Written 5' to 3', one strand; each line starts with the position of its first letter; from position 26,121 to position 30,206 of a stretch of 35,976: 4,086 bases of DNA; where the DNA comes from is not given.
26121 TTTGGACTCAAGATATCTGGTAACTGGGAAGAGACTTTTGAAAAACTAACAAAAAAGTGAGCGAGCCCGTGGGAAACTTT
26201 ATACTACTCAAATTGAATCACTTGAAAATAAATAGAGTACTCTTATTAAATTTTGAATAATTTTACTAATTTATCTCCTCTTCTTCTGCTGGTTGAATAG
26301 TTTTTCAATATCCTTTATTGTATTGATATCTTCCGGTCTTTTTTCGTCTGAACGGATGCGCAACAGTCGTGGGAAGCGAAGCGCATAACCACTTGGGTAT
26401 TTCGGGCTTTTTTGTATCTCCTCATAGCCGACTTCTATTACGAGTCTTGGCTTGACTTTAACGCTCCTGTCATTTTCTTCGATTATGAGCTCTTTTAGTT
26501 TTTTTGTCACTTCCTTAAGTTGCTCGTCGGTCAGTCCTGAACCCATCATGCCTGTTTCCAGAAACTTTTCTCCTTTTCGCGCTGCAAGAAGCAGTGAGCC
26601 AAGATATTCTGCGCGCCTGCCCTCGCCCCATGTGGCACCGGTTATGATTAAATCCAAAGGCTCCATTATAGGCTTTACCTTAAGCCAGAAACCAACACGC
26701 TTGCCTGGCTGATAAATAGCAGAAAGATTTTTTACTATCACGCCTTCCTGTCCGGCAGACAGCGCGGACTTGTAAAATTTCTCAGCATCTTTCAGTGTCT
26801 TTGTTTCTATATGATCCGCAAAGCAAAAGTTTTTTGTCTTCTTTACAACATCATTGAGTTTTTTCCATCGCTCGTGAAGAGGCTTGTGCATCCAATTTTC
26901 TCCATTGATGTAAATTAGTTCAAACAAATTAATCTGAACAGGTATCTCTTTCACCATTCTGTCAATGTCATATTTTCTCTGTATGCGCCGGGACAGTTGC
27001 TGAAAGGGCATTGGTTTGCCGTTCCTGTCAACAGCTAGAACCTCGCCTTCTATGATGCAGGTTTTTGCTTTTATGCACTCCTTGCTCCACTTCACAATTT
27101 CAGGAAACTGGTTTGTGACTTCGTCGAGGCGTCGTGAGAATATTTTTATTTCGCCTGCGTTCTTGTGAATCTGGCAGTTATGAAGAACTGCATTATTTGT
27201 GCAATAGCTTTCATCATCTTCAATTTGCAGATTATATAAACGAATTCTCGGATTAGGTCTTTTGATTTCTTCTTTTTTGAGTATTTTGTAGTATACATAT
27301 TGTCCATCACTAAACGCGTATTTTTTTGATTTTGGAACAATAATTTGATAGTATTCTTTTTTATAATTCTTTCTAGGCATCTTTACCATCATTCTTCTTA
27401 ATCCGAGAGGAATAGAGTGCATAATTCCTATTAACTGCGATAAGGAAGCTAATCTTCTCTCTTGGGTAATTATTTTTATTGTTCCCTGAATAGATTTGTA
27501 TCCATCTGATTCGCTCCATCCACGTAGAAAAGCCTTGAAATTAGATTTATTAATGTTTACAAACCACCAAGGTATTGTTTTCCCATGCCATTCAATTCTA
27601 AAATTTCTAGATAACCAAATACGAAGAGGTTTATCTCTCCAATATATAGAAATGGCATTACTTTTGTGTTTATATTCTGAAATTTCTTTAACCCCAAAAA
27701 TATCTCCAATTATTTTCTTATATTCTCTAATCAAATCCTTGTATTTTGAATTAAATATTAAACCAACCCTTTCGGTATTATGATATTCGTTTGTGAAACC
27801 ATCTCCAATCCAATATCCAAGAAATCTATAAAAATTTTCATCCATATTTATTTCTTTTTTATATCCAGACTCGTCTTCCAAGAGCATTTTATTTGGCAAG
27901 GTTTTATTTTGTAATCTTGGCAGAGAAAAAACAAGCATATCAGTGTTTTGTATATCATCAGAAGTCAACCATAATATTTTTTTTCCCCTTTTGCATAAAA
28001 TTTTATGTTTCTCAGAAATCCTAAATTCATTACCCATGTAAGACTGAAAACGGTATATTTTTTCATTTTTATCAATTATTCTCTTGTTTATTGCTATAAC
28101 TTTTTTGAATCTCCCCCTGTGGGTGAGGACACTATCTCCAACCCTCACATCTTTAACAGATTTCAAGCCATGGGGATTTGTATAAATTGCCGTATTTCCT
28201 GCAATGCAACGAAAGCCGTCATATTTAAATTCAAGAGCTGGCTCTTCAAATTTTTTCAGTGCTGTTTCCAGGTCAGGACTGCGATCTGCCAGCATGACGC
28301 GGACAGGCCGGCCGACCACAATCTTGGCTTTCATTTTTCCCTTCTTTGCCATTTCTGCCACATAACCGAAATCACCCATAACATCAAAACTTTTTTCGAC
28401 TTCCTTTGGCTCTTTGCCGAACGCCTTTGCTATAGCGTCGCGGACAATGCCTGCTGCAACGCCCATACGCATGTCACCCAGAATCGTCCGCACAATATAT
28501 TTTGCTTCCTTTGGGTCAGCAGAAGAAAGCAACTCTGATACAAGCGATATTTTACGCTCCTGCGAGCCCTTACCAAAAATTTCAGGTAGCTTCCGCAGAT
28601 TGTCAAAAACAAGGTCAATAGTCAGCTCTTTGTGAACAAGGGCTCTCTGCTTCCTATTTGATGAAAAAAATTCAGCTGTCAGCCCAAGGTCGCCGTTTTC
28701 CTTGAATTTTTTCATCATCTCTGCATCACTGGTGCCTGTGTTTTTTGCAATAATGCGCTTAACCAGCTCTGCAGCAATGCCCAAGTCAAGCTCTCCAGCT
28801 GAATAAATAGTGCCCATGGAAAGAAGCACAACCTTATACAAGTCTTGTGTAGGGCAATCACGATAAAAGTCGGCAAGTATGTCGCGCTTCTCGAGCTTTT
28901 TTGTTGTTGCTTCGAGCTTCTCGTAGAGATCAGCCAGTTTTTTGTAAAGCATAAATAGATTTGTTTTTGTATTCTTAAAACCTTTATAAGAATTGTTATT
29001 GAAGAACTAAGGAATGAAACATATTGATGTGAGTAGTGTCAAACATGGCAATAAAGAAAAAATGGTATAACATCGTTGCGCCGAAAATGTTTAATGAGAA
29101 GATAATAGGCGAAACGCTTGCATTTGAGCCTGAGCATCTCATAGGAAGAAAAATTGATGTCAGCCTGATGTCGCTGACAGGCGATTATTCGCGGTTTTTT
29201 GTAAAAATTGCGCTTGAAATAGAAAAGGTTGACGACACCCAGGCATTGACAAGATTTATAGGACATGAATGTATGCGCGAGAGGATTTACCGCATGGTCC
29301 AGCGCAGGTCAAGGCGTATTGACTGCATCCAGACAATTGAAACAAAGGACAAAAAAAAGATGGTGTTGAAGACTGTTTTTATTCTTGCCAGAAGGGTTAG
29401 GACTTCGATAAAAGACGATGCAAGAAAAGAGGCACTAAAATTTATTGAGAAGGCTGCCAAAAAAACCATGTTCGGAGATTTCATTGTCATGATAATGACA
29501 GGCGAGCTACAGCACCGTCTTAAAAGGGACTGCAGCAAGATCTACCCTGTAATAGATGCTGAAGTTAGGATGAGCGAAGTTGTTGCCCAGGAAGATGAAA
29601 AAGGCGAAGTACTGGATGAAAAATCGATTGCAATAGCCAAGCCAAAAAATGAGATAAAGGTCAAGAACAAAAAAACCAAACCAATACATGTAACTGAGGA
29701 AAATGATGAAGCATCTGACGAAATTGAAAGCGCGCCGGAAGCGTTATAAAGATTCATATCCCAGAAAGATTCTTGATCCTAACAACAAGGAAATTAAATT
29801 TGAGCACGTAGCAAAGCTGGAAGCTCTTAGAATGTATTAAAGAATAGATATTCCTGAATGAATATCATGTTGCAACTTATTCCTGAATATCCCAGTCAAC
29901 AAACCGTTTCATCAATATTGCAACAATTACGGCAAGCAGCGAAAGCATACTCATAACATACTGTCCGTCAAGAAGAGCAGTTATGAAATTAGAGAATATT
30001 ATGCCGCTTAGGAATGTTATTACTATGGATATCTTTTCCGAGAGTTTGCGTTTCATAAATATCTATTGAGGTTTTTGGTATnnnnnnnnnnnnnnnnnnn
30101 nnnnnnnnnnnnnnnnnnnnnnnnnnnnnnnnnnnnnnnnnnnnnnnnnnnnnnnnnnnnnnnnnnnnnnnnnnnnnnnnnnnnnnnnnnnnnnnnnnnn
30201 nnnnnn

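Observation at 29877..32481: RiPP-like locus: radical SAM/SPASM maturase, coupled small ORF, stand-alone C39-like peptidase and small TM peptides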

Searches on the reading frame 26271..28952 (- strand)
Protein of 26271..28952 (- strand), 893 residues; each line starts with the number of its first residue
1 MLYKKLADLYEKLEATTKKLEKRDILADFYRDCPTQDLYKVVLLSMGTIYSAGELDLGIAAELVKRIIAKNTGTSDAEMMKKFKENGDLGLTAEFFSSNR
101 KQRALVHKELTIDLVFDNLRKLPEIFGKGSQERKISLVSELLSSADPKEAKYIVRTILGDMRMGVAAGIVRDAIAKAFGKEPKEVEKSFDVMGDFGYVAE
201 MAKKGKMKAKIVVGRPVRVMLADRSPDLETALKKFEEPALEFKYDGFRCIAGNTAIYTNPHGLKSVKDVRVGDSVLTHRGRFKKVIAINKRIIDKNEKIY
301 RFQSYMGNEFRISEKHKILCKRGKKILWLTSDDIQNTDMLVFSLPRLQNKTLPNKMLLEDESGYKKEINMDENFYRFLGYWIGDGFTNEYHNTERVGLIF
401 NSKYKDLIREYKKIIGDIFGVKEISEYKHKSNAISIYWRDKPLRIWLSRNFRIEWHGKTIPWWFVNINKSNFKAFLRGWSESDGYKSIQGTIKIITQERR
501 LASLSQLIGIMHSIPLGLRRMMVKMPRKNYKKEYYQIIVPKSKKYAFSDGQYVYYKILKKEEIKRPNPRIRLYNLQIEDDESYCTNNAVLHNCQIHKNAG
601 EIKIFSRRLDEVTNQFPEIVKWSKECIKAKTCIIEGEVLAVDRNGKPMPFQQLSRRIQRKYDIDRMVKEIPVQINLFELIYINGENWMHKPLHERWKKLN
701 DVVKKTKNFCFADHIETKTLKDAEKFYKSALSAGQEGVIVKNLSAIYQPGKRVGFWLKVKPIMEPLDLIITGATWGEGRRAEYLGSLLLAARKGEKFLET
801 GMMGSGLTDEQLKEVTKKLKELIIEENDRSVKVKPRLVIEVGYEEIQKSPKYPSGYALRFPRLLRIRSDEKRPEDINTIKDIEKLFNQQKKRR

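Call 91: search_protein_families(library=pfam, proteins=[window:26271-28952:-], max_evalue=0.0001)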
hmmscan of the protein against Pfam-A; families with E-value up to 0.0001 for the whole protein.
window:26271-28952:- (893 aa): 4 families
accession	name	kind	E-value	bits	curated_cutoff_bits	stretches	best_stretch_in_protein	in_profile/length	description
PF01068.26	DNA_ligase_A_M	-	3.5e-52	177.5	26.2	1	594-760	34-204/204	ATP dependent DNA ligase domain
PF04675.19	DNA_ligase_A_N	-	5.3e-42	144.4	24.6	1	3-175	2-174/174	DNA ligase N terminus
PF04679.21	DNA_ligase_A_C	-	7.8e-17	61.9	27.5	1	781-869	2-93/94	ATP dependent DNA ligase C terminal region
PF14890.11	Intein_splicing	-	6.7e-06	26.4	35.8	1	293-592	42-155/155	Intein splicing domain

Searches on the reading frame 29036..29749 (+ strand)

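Call 3: search_protein_families(library=pfam, proteins=[window:29036-29749:+], max_evalue=0.1)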
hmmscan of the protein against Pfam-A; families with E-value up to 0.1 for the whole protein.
window:29036-29749:+ (237 aa): 2 families
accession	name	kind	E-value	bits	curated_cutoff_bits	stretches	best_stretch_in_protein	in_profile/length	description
PF01015.23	Ribosomal_S3Ae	-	5.9e-48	163.4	29.3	1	7-184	12-189/191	Ribosomal S3Ae family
PF04288.19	MukE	-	0.028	13.8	25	1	80-139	142-198/229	MukE-like family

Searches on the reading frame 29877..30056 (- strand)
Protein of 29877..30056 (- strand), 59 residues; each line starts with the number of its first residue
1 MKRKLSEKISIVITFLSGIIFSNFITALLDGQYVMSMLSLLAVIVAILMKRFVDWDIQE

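Call 3: search_protein_families(library=pfam, proteins=[window:29877-30056:-], max_evalue=0.1)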
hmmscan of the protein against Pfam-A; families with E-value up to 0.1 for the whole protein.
window:29877-30056:- (59 aa): 0 families

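Call 4: search_protein_families(library=ncbifam, proteins=[window:29877-30056:-], max_evalue=0.1)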
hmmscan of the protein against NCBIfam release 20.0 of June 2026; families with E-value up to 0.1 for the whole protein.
window:29877-30056:- (59 aa): 1 family
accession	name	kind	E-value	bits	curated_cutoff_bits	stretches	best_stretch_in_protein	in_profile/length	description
NF033632.1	SLATT_4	domain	0.0025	17.7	55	1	3-52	24-77/154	SLATT domain-containing protein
